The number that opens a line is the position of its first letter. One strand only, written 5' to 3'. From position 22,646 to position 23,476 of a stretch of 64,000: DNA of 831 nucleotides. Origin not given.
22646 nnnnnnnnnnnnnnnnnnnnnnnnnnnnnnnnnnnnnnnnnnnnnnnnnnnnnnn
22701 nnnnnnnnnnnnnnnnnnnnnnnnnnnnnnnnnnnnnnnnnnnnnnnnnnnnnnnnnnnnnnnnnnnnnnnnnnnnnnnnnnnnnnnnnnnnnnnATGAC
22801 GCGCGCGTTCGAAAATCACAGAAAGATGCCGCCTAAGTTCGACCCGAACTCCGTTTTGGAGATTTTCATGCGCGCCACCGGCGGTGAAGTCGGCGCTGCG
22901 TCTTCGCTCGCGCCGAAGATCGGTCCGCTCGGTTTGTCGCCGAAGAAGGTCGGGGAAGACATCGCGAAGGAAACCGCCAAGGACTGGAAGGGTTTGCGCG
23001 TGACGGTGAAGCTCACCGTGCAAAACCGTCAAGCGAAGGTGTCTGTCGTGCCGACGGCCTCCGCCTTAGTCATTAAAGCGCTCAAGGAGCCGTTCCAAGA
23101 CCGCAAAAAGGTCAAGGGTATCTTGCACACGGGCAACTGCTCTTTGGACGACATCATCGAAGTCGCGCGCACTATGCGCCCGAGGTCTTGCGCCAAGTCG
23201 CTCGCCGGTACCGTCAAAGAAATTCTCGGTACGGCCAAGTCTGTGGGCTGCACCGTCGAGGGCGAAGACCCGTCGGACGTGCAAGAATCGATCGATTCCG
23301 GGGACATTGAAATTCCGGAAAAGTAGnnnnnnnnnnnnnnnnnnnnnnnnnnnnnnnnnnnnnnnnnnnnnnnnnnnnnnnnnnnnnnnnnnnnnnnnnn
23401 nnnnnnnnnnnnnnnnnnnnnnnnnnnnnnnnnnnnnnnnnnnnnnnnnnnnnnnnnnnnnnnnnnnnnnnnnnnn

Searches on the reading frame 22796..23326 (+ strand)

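Call 53: search_protein_families(library=pfam, proteins=[window:22796-23326:+], max_evalue=0.001)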
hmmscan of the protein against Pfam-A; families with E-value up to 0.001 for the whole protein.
window:22796-23326:+ (176 aa): 2 families
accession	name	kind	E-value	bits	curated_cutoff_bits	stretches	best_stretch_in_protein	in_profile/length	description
PF03946.19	Ribosomal_L11_N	-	6.7e-19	67.8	32.9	1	25-80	3-58/58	Ribosomal protein L11, N-terminal domain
PF00298.24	Ribosomal_L11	-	3e-18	66.5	21.4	1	85-154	2-69/69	Ribosomal protein L11, RNA binding domain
